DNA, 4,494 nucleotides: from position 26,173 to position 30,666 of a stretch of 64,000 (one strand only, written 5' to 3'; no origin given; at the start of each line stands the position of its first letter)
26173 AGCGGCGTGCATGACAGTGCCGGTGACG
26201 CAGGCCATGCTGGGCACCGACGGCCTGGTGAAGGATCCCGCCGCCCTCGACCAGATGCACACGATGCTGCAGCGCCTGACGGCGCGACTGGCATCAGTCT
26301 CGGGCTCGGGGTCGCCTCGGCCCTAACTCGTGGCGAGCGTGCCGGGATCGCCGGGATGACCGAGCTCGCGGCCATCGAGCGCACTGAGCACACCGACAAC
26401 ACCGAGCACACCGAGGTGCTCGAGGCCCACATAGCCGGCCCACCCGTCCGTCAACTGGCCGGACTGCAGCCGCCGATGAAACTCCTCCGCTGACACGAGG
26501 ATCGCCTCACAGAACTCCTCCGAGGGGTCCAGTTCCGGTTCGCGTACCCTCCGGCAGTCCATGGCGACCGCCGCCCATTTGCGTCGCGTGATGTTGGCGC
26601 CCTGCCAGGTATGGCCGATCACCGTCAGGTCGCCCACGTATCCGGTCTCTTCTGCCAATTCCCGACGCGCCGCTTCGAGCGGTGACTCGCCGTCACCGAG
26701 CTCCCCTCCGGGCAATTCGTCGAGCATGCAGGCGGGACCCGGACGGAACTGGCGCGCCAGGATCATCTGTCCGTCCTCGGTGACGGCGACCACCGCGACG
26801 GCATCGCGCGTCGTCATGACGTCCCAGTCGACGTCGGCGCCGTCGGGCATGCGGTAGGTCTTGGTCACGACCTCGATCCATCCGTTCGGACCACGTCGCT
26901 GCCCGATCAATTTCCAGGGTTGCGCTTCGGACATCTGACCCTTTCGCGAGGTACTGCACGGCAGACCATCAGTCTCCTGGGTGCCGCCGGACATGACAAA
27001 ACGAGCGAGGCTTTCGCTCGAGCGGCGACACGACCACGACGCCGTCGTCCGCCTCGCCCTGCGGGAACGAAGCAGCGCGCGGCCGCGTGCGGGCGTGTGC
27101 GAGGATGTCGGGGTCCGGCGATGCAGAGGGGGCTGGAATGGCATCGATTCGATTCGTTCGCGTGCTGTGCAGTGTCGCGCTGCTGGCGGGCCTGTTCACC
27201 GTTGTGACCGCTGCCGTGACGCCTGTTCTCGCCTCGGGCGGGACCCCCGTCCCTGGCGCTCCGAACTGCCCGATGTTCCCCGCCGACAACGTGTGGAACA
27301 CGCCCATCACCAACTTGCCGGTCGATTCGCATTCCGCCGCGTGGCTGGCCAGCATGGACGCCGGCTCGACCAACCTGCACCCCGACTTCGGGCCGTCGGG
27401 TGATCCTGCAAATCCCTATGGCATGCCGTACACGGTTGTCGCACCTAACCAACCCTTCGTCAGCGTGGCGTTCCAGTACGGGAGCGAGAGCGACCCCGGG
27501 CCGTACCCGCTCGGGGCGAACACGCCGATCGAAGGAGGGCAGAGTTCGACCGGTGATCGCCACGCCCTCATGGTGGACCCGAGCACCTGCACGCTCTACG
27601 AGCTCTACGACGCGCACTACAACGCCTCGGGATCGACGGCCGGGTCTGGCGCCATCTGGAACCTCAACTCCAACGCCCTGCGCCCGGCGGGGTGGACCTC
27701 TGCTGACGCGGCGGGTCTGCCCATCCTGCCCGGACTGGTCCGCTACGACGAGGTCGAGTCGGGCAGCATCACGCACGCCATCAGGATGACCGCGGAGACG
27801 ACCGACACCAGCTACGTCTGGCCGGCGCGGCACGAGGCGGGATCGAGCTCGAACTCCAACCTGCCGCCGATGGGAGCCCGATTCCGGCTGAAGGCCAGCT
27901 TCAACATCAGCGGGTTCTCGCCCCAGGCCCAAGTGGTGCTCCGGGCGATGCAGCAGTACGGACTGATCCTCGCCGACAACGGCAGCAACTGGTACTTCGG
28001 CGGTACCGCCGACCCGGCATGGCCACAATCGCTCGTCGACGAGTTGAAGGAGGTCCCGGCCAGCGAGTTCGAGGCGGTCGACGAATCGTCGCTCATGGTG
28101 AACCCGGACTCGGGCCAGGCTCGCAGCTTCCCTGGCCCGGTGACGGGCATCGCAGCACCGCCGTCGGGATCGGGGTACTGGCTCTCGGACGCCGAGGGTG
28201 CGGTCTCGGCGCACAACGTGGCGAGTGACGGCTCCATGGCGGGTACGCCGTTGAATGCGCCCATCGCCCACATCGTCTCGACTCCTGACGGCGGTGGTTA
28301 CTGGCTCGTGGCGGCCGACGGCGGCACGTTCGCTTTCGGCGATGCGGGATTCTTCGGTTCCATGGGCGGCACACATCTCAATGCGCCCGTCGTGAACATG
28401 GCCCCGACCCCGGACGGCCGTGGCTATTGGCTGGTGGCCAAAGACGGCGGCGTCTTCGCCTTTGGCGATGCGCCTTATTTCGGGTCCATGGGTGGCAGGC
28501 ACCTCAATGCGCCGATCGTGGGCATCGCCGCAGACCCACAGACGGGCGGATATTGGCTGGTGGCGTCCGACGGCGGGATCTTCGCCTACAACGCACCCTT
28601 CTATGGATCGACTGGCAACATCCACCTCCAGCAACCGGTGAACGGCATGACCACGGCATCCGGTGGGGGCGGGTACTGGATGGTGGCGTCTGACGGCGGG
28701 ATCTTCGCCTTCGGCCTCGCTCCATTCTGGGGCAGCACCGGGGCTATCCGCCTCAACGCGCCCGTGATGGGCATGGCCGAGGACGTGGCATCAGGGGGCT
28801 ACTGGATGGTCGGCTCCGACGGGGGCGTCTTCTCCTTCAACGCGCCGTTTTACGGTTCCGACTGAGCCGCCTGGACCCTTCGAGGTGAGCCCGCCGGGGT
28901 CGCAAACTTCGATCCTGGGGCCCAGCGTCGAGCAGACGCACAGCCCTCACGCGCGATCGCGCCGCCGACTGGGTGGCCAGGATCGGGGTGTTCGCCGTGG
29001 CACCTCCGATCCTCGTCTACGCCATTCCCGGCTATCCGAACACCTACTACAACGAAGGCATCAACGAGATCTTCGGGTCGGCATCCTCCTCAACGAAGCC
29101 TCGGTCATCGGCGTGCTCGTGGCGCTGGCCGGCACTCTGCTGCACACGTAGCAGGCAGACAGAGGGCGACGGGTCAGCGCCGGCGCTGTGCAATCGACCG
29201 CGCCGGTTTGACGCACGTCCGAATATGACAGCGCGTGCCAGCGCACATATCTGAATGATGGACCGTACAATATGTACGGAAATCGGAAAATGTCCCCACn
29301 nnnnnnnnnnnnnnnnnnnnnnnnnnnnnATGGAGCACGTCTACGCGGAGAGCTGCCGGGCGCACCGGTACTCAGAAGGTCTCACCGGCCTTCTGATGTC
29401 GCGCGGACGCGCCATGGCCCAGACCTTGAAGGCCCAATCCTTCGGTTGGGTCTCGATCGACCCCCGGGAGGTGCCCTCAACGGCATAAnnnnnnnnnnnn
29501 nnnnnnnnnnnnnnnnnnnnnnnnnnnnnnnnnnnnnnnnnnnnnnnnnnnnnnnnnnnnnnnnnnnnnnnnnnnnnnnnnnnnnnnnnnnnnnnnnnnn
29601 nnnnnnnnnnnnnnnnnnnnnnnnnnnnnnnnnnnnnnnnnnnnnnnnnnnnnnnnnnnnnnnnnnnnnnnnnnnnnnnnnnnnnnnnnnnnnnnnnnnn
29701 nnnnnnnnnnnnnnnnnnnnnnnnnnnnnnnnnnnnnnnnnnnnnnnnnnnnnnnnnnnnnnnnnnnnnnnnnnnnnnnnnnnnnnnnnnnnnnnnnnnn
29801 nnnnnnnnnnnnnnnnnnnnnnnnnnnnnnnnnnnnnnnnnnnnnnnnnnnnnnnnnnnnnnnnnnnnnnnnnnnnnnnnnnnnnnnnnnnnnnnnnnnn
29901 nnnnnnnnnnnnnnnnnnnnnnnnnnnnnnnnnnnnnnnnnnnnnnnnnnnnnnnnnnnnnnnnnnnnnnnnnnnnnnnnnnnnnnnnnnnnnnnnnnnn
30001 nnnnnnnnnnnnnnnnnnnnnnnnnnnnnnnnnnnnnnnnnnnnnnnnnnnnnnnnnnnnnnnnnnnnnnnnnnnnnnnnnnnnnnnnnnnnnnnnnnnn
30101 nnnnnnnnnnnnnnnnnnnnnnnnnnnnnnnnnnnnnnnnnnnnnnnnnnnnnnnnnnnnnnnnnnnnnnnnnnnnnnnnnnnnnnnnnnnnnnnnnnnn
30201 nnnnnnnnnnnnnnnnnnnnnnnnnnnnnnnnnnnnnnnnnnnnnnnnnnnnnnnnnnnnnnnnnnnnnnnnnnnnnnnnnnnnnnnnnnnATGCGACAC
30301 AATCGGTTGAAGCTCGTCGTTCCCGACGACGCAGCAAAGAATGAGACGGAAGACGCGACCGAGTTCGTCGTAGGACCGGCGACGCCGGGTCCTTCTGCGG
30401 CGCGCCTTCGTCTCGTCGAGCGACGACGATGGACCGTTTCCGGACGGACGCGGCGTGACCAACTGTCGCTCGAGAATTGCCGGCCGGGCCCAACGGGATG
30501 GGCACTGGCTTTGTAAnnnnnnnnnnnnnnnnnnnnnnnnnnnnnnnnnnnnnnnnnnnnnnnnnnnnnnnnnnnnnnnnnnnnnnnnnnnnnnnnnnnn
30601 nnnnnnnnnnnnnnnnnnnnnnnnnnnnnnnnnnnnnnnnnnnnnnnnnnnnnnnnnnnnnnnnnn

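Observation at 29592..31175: Dense 14-gene same-strand tRNA array with many non-canonical members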

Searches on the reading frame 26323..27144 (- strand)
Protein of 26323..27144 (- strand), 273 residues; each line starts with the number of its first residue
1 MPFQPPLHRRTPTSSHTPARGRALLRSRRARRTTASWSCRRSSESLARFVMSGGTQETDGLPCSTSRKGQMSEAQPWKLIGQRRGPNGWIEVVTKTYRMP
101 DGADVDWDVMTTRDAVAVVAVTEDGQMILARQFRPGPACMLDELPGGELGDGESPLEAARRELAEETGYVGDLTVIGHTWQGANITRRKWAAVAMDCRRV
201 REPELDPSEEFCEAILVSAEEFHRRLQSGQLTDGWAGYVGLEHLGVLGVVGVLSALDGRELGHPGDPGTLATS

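Call 15: search_protein_families(library=ncbifam, proteins=[window:26323-27144:-], max_evalue=0.01)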
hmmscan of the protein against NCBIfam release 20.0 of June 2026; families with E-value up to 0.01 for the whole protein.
window:26323-27144:- (273 aa): 11 families
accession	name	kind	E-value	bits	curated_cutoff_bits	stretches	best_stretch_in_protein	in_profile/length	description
NF008736.0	PRK11762.1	equivalog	1.9e-08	34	169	1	111-171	45-105/186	ADP compounds hydrolase NudE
NF041652.1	Nud_hyd_Dein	equivalog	9.3e-08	32.4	200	1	105-231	5-136/152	Nudix hydrolase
NF006530.0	PRK08999.1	equivalog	1.8e-06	27.2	245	1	115-169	8-62/315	Nudix family hydrolase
NF001938.0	PRK00714.1-5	equivalog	1.8e-05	24.1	116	1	108-170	8-75/172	RNA pyrophosphohydrolase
TIGR02705.1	nudix_YtkD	equivalog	2.1e-05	24.1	154.4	1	143-177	48-83/156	RNA deprotection pyrophosphohydrolase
TIGR00052.1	TIGR00052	subfamily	2.4e-05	24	79.55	1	103-181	34-122/188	nudix-type nucleoside diphosphatase, YffH/AdpP family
TIGR00586.1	mutt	equivalog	0.00014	21.9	97.9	1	116-169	9-61/129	8-oxo-dGTP diphosphatase MutT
NF008044.0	PRK10776.1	equivalog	0.00064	19.6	148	1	117-169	9-60/130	8-oxo-dGTP diphosphatase MutT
NF001937.0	PRK00714.1-4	equivalog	0.00084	19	139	1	112-179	7-71/161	RNA pyrophosphohydrolase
NF007834.0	PRK10546.1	equivalog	0.0022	17.8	156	1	116-170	7-60/135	pyrimidine (deoxy)nucleoside triphosphate diphosphatase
NF003788.0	PRK05379.1-5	equivalog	0.0045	16.3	354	1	111-176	214-274/351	bifunctional nicotinamide-nucleotide adenylyltransferase/Nudix hydroxylase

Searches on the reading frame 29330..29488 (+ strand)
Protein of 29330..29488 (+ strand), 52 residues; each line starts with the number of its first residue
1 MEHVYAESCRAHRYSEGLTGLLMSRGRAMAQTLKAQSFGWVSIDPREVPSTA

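Call 60: search_protein_families(library=pfam, proteins=[window:29330-29488:+], max_evalue=0.01)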
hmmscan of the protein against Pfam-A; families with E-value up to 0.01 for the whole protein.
window:29330-29488:+ (52 aa): 0 families

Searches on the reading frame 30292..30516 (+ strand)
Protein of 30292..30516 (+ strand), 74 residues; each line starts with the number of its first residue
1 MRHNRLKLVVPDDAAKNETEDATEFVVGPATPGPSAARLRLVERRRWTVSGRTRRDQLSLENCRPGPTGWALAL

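Call 15: search_protein_families(library=ncbifam, proteins=[window:30292-30516:+], max_evalue=0.01)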
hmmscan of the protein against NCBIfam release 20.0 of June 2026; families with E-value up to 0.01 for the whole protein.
window:30292-30516:+ (74 aa): 0 families
